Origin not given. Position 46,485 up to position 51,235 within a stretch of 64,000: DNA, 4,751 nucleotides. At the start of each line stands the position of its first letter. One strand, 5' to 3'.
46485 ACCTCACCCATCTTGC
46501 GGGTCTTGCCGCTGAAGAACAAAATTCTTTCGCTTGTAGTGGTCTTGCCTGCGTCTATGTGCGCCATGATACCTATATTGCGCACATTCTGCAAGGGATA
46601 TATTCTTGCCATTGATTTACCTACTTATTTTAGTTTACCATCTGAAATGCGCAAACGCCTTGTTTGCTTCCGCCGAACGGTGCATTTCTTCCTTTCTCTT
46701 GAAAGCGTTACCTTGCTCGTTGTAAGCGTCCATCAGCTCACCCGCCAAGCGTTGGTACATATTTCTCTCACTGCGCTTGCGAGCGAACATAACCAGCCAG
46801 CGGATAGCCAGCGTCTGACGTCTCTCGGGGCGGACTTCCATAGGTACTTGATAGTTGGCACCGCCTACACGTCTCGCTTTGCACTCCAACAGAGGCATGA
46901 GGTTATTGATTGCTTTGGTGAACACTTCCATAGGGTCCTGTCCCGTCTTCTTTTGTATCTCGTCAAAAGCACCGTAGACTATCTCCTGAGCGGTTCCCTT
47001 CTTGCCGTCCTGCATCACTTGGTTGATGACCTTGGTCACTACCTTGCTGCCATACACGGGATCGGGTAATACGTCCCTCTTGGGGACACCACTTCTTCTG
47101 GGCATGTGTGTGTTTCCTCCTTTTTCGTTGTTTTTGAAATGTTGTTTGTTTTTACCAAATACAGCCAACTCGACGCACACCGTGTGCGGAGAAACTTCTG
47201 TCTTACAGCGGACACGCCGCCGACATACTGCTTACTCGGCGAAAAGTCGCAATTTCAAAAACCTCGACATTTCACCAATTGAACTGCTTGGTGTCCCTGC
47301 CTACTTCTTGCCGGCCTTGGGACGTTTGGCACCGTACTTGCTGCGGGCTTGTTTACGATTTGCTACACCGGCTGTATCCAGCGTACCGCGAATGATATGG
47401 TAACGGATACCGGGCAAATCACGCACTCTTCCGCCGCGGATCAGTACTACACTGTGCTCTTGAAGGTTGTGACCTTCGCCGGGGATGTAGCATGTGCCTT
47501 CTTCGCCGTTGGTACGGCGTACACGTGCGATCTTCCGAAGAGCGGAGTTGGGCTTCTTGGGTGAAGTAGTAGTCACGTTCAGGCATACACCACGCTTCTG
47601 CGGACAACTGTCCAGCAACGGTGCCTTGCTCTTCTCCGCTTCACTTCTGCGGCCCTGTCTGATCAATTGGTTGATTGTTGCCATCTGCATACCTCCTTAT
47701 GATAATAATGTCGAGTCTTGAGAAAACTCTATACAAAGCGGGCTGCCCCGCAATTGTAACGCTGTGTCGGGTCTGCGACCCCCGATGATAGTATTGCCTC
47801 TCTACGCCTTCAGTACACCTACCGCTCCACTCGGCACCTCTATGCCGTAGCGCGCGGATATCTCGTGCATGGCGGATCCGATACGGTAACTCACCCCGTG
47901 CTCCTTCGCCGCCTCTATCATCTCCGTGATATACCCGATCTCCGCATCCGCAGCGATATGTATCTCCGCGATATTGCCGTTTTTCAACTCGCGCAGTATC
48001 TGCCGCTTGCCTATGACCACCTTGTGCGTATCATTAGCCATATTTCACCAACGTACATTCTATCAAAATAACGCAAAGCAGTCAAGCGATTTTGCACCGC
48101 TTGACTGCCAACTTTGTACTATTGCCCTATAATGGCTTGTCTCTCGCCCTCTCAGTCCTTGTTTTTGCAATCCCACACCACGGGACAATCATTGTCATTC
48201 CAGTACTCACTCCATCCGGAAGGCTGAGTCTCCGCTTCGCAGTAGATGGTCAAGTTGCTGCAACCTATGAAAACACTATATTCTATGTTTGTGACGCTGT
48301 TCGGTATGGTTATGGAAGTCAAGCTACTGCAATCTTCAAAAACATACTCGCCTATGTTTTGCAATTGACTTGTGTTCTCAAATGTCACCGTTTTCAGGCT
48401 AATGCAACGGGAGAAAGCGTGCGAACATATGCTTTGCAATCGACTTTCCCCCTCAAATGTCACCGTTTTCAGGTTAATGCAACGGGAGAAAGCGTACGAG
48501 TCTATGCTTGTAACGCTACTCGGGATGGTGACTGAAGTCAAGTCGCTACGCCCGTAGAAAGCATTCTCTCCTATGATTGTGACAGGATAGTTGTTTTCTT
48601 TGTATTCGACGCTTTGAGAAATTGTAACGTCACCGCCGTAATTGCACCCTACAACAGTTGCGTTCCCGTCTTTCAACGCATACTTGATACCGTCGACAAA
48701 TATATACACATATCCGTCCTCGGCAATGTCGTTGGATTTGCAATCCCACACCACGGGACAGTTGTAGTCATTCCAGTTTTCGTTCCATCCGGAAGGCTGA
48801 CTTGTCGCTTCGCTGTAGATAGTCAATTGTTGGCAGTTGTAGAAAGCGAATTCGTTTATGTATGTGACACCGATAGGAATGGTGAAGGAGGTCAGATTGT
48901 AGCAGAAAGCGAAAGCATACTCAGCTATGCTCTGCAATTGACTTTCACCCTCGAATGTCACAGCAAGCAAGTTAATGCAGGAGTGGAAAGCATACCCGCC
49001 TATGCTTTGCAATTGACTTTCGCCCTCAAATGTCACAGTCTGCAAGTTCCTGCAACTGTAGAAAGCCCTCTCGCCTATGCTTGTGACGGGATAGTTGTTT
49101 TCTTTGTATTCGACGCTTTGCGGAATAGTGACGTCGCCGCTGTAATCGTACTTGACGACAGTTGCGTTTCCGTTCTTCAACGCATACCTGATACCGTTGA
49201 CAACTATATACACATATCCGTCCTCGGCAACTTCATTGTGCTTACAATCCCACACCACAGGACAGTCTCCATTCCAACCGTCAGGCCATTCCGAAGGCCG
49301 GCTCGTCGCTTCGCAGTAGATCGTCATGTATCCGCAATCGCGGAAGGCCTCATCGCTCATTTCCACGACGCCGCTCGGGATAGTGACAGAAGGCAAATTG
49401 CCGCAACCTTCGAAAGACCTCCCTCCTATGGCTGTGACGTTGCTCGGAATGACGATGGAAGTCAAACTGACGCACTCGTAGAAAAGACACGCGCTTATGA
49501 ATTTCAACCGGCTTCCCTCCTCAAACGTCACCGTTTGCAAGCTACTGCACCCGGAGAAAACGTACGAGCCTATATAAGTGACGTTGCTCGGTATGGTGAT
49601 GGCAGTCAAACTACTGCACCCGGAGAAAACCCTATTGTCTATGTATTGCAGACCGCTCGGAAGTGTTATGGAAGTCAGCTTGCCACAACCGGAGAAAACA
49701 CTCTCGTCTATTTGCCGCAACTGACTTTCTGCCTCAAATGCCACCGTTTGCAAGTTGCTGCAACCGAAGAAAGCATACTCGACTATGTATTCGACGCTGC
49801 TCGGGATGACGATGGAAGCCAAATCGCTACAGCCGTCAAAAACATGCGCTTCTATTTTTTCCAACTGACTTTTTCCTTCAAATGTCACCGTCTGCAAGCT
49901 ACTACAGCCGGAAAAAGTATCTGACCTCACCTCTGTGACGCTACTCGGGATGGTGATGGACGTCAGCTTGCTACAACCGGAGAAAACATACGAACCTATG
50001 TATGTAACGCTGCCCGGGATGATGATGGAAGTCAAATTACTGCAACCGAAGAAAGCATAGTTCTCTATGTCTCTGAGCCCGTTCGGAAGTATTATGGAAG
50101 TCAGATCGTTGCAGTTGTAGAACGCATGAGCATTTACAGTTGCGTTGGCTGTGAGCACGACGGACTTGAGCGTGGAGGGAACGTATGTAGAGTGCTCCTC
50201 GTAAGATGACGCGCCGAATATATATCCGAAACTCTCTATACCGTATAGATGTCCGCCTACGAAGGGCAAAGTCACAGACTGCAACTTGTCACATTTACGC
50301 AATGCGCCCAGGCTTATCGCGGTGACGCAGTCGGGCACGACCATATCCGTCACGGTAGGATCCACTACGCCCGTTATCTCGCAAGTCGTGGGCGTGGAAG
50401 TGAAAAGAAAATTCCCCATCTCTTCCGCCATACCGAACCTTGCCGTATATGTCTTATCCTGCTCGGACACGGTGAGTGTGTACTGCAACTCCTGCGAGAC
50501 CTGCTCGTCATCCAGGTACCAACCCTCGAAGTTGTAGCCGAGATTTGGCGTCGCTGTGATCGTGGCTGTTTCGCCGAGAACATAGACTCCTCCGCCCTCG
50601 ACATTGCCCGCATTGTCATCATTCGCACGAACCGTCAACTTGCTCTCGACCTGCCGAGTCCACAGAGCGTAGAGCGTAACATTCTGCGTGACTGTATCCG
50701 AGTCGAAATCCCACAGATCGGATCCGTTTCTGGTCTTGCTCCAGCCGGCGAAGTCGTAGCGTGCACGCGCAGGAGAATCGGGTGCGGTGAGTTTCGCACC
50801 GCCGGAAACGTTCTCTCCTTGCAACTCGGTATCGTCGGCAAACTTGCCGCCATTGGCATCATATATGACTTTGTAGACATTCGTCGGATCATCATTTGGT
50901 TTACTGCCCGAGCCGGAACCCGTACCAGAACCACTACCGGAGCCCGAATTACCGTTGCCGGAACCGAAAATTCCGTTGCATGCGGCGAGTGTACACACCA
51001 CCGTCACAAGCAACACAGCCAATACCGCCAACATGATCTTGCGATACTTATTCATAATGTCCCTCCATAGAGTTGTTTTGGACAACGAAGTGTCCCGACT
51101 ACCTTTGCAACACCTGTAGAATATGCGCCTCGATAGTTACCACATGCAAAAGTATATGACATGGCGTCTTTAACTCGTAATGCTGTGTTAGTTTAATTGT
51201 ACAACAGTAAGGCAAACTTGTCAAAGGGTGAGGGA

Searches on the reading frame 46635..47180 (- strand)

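Call 5: search_protein_families(library=pfam, proteins=[window:46635-47180:-], max_evalue=0.001)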
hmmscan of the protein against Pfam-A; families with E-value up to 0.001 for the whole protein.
window:46635-47180:- (181 aa): 1 family
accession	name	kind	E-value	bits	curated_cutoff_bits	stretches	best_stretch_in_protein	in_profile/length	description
PF00177.27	Ribosomal_S7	-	5e-67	224.5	24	1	27-174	1-148/148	Ribosomal protein S7p/S5e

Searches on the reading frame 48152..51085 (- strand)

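Call 5: search_protein_families(library=pfam, proteins=[window:48152-51085:-], max_evalue=0.001)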
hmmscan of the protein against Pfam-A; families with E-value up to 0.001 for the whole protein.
window:48152-51085:- (977 aa): 4 families
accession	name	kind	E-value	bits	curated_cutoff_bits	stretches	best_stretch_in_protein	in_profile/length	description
PF13306.12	LRR_5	-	1.4e-128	423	27.7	5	410-523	2-110/127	BspA type Leucine rich repeat region (6 copies)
PF13855.12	LRR_8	-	7.4e-24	83.7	27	0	454-501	11-59/61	Leucine rich repeat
PF09479.16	Flg_new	-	9.3e-19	67.8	27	1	71-140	1-64/65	Listeria-Bacteroides repeat domain (List_Bact_rpt)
PF18998.6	Flg_new_2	-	1.4e-15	57.5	23.6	1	151-217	2-69/73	Divergent InlB B-repeat domain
